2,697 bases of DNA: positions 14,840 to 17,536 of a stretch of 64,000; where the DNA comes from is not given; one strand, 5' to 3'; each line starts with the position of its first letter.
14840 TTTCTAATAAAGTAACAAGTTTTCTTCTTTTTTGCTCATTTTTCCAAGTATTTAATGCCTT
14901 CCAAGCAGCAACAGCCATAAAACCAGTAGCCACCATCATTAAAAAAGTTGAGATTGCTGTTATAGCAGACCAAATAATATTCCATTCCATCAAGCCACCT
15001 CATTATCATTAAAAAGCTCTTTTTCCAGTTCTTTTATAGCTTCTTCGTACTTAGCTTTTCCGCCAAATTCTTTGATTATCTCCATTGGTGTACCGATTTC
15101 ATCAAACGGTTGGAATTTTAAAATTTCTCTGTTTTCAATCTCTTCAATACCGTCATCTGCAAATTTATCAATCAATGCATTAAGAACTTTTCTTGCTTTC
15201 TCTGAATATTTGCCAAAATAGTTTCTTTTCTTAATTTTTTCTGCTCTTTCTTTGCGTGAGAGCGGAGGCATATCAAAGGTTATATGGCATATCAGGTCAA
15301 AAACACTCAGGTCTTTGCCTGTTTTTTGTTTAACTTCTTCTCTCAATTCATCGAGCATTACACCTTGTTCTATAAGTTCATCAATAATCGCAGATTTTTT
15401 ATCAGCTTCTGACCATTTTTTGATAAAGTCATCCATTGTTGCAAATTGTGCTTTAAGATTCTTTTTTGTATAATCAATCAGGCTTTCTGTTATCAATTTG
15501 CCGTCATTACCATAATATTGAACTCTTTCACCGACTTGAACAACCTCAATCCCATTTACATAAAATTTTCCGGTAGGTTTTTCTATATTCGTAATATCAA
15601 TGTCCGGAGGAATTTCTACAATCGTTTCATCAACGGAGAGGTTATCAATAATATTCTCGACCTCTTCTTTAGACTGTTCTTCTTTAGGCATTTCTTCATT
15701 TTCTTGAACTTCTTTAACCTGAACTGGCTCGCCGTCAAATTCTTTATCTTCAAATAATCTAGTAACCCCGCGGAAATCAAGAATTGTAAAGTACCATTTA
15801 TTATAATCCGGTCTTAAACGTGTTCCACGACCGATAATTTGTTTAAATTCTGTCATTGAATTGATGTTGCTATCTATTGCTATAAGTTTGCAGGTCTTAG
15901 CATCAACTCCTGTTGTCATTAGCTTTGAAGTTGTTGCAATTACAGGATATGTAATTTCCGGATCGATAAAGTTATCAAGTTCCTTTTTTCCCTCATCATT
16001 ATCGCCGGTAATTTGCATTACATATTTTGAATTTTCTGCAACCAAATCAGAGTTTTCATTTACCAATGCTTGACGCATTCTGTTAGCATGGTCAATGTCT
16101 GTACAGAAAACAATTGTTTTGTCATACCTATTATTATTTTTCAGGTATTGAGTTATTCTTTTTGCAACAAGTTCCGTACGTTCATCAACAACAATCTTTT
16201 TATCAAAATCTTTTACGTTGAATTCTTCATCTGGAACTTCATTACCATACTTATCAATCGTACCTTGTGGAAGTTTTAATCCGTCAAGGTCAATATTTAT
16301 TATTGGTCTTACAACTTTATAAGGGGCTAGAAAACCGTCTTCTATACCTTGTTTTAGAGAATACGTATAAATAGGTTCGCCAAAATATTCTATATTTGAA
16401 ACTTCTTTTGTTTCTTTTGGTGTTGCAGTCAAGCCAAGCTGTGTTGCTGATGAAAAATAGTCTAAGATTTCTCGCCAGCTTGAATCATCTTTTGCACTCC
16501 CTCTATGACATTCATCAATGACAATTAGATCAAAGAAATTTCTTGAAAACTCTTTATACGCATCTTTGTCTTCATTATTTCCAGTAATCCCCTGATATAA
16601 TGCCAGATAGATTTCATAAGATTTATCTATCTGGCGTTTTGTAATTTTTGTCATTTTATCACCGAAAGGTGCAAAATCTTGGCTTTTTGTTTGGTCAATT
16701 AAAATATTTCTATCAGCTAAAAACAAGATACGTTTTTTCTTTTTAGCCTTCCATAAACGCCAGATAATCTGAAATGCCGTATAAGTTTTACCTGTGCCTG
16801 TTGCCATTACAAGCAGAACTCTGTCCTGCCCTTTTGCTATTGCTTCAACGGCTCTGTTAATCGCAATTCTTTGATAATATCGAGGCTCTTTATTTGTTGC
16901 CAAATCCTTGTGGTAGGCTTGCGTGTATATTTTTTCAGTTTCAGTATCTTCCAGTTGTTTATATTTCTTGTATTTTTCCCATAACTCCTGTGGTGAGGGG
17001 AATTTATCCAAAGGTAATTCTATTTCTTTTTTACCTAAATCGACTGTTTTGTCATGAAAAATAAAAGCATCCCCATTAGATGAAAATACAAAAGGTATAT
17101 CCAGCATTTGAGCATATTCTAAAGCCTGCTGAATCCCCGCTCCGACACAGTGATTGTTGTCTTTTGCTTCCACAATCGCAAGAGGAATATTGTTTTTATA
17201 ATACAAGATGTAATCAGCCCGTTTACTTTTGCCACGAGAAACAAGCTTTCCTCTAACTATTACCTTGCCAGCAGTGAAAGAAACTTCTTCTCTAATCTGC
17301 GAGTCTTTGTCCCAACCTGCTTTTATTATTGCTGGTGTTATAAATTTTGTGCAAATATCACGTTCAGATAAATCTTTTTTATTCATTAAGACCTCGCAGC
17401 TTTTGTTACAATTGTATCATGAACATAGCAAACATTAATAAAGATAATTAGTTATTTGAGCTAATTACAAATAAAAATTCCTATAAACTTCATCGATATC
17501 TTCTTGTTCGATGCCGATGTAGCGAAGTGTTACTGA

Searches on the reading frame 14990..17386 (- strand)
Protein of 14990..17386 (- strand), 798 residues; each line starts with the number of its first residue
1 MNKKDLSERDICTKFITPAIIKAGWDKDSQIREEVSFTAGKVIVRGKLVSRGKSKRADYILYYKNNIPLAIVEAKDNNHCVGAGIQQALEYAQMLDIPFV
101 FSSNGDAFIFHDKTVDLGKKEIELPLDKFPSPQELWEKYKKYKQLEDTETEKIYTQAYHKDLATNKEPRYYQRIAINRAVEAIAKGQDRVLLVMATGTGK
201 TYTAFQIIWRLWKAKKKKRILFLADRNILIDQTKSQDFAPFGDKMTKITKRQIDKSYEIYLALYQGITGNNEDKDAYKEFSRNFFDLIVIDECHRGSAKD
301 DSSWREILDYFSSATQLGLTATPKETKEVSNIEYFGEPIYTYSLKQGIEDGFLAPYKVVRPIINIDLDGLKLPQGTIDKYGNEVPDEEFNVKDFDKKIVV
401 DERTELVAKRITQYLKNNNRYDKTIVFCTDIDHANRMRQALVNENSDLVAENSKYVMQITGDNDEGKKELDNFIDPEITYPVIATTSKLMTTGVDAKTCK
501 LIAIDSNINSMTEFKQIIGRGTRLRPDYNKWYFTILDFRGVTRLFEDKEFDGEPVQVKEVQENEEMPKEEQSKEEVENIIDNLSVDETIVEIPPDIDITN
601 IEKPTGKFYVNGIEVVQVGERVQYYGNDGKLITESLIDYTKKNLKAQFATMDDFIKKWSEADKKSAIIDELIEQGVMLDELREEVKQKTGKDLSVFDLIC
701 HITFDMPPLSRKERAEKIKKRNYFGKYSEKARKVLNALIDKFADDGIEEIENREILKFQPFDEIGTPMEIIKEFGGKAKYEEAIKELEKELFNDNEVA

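Call 6: search_protein_families(library=pfam, proteins=[window:14990-17386:-], max_evalue=0.01)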
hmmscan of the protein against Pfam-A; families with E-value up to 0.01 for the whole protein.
window:14990-17386:- (798 aa): 9 families
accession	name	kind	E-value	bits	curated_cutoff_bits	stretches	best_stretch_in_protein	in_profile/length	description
PF04851.21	ResIII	-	5.5e-48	163.4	22.5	1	166-324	2-163/164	Type III restriction enzyme, res subunit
PF08463.15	EcoEI_R_C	-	2.9e-37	128.7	24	1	634-791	1-162/163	EcoEI R protein C-terminal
PF18766.7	SWI2_SNF2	-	1.6e-22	80.7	26.7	1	171-363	1-195/221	SWI2/SNF2 ATPase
PF00270.35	DEAD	-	2.8e-12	47.1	26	1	178-326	6-164/167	DEAD/DEAH box helicase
PF04313.20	HSDR_N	-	1.3e-11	45.2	25.1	1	50-115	121-194/198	Type I restriction enzyme R protein N terminus (HSDR_N)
PF13588.12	HSDR_N_2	-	3.6e-07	30.7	25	1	33-115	15-98/110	Type I restriction enzyme R protein N terminus (HSDR_N)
PF00271.37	Helicase_C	-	2.9e-05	24.7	23.5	1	410-524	5-109/110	Helicase conserved C-terminal domain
PF00176.29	SNF2-rel_dom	-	0.0035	16.9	24.9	0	237-324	91-164/290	SNF2-related domain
PF25199.1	nSTAND_NTPase5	-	0.0088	16.3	34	0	175-231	24-84/145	Novel STAND NTPase 5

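Call 7: search_protein_families(library=padloc, proteins=[window:14990-17386:-], max_evalue=0.01)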
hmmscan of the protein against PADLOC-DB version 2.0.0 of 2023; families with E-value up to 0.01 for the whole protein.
window:14990-17386:- (798 aa): 19 families
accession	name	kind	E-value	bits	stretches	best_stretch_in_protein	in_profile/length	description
PDLC03049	REase_I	-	0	1162.6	1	1-793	4-801/807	Type I restriction enzyme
PDLC03050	REase_I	-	1.2e-62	209.5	1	603-792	26-212/219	Type I restriction enzyme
PDLC03042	REase_I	-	2e-42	142.7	1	94-546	371-852/1170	Type I restriction enzyme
PDLC03047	REase_I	-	6.8e-38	128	1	48-557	231-741/1107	Type I restriction enzyme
PDLC02707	PbeA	-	4.3e-27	93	1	141-551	226-642/672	PbeA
PDLC02704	PbeA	-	9.6e-23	78.5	1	143-543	226-648/682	PbeA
PDLC03659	mREase_IV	-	1.2e-13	47.9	1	171-543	222-570/945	Type IV methyl-directed restriction enzyme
PDLC02706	PbeA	-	1.6e-12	44.9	1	137-371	238-486/722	PbeA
PDLC03045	REase_I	-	1.6e-12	44.2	1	193-365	290-477/995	Type I restriction enzyme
PDLC03597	REase_MTase_IIG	-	6.1e-12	41.9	1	161-234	161-234/1646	Type IIG restriction enzyme-methyltransferase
PDLC02703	PbeA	-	6.3e-10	36.3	1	151-538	227-613/626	PbeA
PDLC01439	typeIV_DinG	-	5.3e-07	26.7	1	164-243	12-85/575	CAS-IV-A; associated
PDLC04556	PDC-M27C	-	1e-06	25.4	1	190-254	57-120/892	-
PDLC01763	Cas3b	-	0.00025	17.9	1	177-234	251-310/762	-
PDLC04554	PDC-M27C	-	0.00046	16.5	0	190-229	57-96/1217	-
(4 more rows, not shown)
